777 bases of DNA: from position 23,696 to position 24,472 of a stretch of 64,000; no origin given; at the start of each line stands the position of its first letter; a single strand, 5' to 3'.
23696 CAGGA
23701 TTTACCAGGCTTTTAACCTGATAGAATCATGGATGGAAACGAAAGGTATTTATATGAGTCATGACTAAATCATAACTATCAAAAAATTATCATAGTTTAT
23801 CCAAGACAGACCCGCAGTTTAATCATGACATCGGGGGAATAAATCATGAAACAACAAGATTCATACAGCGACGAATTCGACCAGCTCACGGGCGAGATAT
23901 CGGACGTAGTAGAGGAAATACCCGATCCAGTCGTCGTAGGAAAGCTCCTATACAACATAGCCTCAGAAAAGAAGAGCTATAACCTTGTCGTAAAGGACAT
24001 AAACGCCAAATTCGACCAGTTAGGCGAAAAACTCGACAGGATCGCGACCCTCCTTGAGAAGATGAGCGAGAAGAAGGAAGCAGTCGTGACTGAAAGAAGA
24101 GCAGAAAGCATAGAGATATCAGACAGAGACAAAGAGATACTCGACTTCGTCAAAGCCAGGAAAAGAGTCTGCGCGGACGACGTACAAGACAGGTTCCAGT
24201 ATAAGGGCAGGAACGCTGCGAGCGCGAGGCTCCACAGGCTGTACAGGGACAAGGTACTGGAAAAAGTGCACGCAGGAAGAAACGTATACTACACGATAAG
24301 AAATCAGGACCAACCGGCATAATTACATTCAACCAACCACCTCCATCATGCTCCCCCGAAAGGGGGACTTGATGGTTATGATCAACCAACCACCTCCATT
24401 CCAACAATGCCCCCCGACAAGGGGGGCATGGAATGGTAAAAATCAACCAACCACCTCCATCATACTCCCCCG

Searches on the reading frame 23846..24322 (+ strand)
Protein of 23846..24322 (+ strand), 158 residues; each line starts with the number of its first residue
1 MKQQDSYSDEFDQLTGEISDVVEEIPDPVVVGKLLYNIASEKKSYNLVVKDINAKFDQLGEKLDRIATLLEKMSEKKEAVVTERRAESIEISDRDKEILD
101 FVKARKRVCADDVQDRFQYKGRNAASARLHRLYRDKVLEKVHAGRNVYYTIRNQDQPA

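Call 13: find_encoding_contigs(protein=window:23846-24322:+, flank=3000, max_places=10)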
Protein window:23846-24322:+ (158 aa): 2 contigs read that carry it; 1 place shown.
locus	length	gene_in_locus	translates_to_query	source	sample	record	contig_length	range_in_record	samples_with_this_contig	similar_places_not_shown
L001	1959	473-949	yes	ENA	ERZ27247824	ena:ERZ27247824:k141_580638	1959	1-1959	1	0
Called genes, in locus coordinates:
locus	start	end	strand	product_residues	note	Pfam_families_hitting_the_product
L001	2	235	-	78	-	?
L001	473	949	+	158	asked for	-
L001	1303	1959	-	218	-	?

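Call 29: search_protein_families(library=pfam, proteins=[window:23846-24322:+], max_evalue=1)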
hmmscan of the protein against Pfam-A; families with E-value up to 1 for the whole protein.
window:23846-24322:+ (158 aa): 7 families
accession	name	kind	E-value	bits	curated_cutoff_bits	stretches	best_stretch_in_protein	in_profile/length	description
PF03965.22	Penicillinase_R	-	0.0019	19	22.6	1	91-150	1-63/115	Penicillinase repressor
PF21248.3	SoFic-like_C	-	0.014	16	27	1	121-150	43-72/76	Protein adenylyltransferase SoFic-like, C-terminal domain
PF00921.22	Lipoprotein_2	-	0.029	14.4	22.6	1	37-115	19-98/298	Borrelia lipoprotein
PF13314.11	DUF4083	-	0.033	14.6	25.4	1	53-72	37-56/57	Domain of unknown function (DUF4083)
PF09119.15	SicP-binding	-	0.1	13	25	1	64-135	7-78/84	SicP binding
PF20694.2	TRADD-like_N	-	0.11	12.7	23.7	0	61-90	2-33/69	TRADD-like N-terminal domain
PF14966.11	DNA_repr_REX1B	-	0.14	13.2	24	1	41-78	32-69/94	DNA repair REX1-B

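Call 30: find_homologous_proteins(query=window:23846-24322:+, max_evalue=0.001)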
Query window:23846-24322:+ (158 aa): 42 proteins with E <= 0.001 among 97 candidates.
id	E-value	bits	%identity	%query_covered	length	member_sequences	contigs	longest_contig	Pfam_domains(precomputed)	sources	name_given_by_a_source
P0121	1.6e-94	331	100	100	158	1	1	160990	-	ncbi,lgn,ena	ncbi:MAG: hypothetical protein WAX07_10790 [Candidatus Altiarchaeia archaeon]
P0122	5.5e-91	320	95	100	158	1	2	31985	-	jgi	jgi:hypothetical protein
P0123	5.9e-89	313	93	100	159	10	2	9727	-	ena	-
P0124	5.3e-88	310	94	100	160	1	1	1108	-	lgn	-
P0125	4.6e-84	298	90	98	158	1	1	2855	-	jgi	jgi:hypothetical protein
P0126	3.3e-80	285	87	97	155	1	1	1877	-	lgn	-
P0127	8.3e-80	284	85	99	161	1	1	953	-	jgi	jgi:hypothetical protein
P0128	2.1e-78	279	87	97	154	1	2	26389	-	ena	-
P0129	1.5e-76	273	82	98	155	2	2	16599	-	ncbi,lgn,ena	-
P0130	4.8e-76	272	84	96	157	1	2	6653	-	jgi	-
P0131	1.1e-73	264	85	100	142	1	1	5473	-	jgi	jgi:predicted HTH transcriptional regulator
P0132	1.3e-55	205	64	94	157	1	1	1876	-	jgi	jgi:hypothetical protein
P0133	4.0e-55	204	63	94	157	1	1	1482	-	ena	-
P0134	8.0e-55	203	64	94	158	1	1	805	-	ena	-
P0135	2.1e-54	201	63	98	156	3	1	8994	-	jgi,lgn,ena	-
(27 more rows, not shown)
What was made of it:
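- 23846..24322 (+): 158-aa protein with three long N-terminal helices and a C-terminal winged helix-turn-helix. It is a lineage-specific family of Altiarchaeota with homologues in Micrarchaeota and Iainarchaeota. 42 homologues were found, the named ones Altiarchaeota (call 30).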

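Call 33: find_related_loci(query=A1, collection=genome_contigs, flank=5000)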
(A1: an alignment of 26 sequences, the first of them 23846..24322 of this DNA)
Query A1 (158 aa) in genome_contigs; peptide patterns used: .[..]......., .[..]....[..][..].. (x = any residue, [..] = any of these).
153 stretches matched a pattern; 92 encode a relative of the query (tblastn E <= 1e-3); the best 80 are kept; 80 distinct loci.
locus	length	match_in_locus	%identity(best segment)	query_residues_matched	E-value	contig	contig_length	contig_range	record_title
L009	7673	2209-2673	82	1-155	2e-84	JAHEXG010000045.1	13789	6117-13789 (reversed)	MAG: Candidatus Altiarchaeales archaeon isolate nzgw1 NODE_4390_length_13790_cov_4.134319, whole genome shotgun sequence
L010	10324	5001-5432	59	4-149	3e-53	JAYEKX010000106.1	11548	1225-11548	MAG: Candidatus Altiarchaeota archaeon isolate MAG126 MAG126_106, whole genome shotgun sequence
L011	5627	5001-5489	50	1-153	8e-49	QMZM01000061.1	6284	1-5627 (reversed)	MAG: Candidatus Altiarchaeales archaeon isolate B22_G2 B22_Guay2_scaffold_06909, whole genome shotgun sequence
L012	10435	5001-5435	50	5-153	2e-48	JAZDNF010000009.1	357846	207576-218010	MAG: Candidatus Altiarchaeota archaeon isolate MEGAHIT-group-0.7 k141_13228027, whole genome shotgun sequence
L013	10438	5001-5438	52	6-153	4e-48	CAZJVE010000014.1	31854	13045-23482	MAG TPA_asm: uncultured archaeon isolate SRP167671_co4_118 genome assembly, contig: NODE_740_length_31854_cov_12.268971,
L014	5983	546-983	51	6-153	1e-47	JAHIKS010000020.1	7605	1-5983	MAG: Candidatus Altiarchaeota archaeon isolate KR13_N1.mb.66 KR13_N1.mb.66_k141_43297, whole genome shotgun sequence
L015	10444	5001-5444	51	6-155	2e-46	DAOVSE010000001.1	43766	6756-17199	MAG TPA_asm: Candidatus Altiarchaeota archaeon isolate CSMAG_1619 CSMAG_1619_k141_1984500_length_43766_cov_51.2815, whol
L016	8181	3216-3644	49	7-152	4e-46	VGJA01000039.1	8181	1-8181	MAG: Candidatus Altiarchaeales archaeon isolate M_DeepCast_200m_m2_220 M_DeepCast_200m_m2_220_Ga0194113_10017161, whole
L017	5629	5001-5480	48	1-157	5e-46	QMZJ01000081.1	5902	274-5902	MAG: Candidatus Altiarchaeales archaeon isolate B52_G2 B52_Guay2_scaffold_08003, whole genome shotgun sequence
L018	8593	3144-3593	50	7-151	6e-46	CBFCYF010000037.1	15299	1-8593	MAG TPA_asm: uncultured archaeon isolate SRR26215687_concoct_40 genome assembly, contig: ERZ25073490.1643, whole genome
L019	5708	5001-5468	47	6-156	1e-45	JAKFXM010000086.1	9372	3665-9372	MAG: Methanobacteriota archaeon isolate ND3_Bin_21 ND3_0001582, whole genome shotgun sequence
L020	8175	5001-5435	50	7-153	2e-45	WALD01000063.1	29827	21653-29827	MAG: Candidatus Altiarchaeota archaeon isolate S014_51_esom k151_269197, whole genome shotgun sequence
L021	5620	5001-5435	49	7-152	2e-45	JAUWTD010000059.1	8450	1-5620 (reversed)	MAG: Candidatus Altiarchaeota archaeon isolate CSMAG_2571 CSMAG_2571_k127_1228239_length_8450_cov_24.0118, whole genome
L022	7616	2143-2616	46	7-152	4e-41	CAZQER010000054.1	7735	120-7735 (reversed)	MAG TPA_asm: uncultured archaeon isolate binchicken_co6_257 genome assembly, contig: NODE_12238_length_7735_cov_7.821615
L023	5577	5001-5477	42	5-158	1e-40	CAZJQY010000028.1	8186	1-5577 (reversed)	MAG TPA_asm: uncultured archaeon isolate binchicken_co387_627 genome assembly, contig: NODE_12128_length_8186_cov_4.7006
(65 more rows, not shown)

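Call 44: search_protein_families(library=ncbifam, proteins=[window:23846-24322:+], max_evalue=1)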
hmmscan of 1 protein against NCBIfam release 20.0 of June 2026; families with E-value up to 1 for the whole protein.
window:23846-24322:+ (158 aa): 5 families
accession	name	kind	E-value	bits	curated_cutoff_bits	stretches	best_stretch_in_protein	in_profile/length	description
NF053767.1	CIS13_fam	equivalog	0.00074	18.9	370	1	5-109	289-385/392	CIS13 family contractile injection system protein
NF033788.1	HTH_metalloreg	subfamily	0.00095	18.9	55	1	97-154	15-71/77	metalloregulator ArsR/SmtB family transcription factor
NF033789.1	repress_SdpR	subfamily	0.023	14.6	100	1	96-152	11-65/79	autorepressor SdpR family transcription factor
NF053758.1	ChrTpTrnRegChrS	equivalog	0.049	13.4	250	1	85-142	6-62/158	chromate efflux transcriptional regulator ChrS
NF006477.0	PRK08881.1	equivalog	0.22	12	77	1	62-144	9-91/101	30S ribosomal protein S14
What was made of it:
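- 23846..24322 (+): Pfam and NCBIfam give only sub-threshold BlaI and ArsR-type hits (calls 29, 44).
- Tried and rejected: Only sub-threshold hits (calls 29, 44).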

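Call 47: predict_structure(alignment_id=A1)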
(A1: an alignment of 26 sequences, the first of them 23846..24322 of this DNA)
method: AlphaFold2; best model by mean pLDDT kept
length: 158 residues; sequences in the alignment: 26
mean_pLDDT: 77.0   pTM: 0.40
mean pLDDT of the five models: 77.0, 75.3, 74.7, 74.5, 73.1
residues with pLDDT >= 90: 42; 70-90: 67; 50-70: 33; < 50: 16
segments of 3 or more residues with pLDDT < 50: 1-3, 80-88, 155-158
pLDDT, mean of each block of 10 residues (from residue 1): 54 66 78 77 68 85 87 64 46 87 91 93 92 90 90 60
secondary structure, 60 per line:
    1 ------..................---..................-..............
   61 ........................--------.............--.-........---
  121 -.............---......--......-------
elements in order: H7-24 H28-45 H47-84 H93-105 H110-117 H122-134 E138-143 E146-151
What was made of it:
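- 23846..24322 (+): The AlphaFold model has pLDDT 77, about 90 in the winged helix (call 47).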

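Call 51: fold_search(model_id=the predicted structure, library=pdb)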
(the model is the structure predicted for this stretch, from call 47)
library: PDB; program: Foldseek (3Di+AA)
matches with E <= 10: 1122; with E <= 0.001: 0
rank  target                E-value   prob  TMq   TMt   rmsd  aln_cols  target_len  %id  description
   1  6uvu_B                2.7e-03  1.00  0.38  0.51   4.7        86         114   19  Crystal structure of the AntR antimony-specific transcriptional repressor (released 2020-11-04)
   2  6uvu_A                3.7e-03  1.00  0.35  0.49   1.7        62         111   24  Crystal structure of the AntR antimony-specific transcriptional repressor (released 2020-11-04)
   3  1xsd_A                7.2e-03  1.00  0.37  0.46   3.4        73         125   18  Crystal structure of the BlaI repressor in complex with DNA (released 2005-03-29)
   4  1u2w_B                1.1e-02  1.00  0.36  0.53   8.1        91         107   19  Crystal Structure of the Staphylococcus aureus pI258 CadC (released 2005-07-12)
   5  6o8k                  1.1e-02  1.00  0.32  0.52   1.7        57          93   19  Crystal Structure of apo and reduced Sulfide-responsive transcriptional repressor (SqrR) from Rhodobacter capsulatus. (released 2020-04-01)
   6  2zkz_A                1.3e-02  1.00  0.36  0.63   3.5        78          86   19  Crystal structure of the transcriptional repressor PagR of Bacillus anthracis (released 2009-04-07)
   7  4k2e_A                1.3e-02  1.00  0.36  0.57   6.6        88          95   19  HlyU from Vibrio cholerae N16961 (released 2014-04-30)
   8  3jth_A                1.3e-02  1.00  0.36  0.56   6.8        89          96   19  Crystal structure of a transcriptional regulator HlyU from Vibrio vulnificus CMCP6 (released 2010-03-16)
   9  5znx                  1.4e-02  1.00  0.36  0.58   6.4        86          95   20  Crystal structure of CM14-treated HlyU from Vibrio vulnificus (released 2019-04-10)
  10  2zkz_C                1.4e-02  1.00  0.33  0.57   7.0        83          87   20  Crystal structure of the transcriptional repressor PagR of Bacillus anthracis (released 2009-04-07)
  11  3f72_B                1.5e-02  1.00  0.36  0.52   8.2        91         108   19  Crystal Structure of the Staphylococcus aureus pI258 CadC Metal Binding Site 2 Mutant (released 2009-04-07)
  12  1sd7_A                1.6e-02  1.00  0.37  0.49   3.2        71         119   15  Crystal Structure of a SeMet derivative of MecI at 2.65 A (released 2004-02-24)
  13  1wq2_B                1.6e-02  1.00  0.35  0.78   1.9        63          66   22  Neutron Crystal Structure Of Dissimilatory Sulfite Reductase D (DsrD) (released 2005-09-19)
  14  4ooi_C                1.6e-02  1.00  0.34  0.55   6.3        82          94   21  Reduced HlyU from Vibrio cholerae N16961 (released 2014-12-31)
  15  8xu8_SK               1.6e-02  0.99  0.33  0.49  19.0        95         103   15  State 2c(S2c) of yeast 80S ribosome bound to compact eEF2 and 2 tRNAs during peptidyl transferation (released 2024-12-11)
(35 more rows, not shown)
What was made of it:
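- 23846..24322 (+): The best Foldseek matches are ArsR/SmtB and BlaI/MecI repressors (call 51).
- On ArsR/BlaI-type winged-helix repressor (the neighbouring protein): The fold is predicted with pLDDT about 90 in the domain, and the best Foldseek matches are ArsR/SmtB and BlaI/MecI (calls 47, 51).
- The fold is ArsR/BlaI-like (calls 47, 51). A DNA-binding factor is encoded next door (calls 47, 51).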
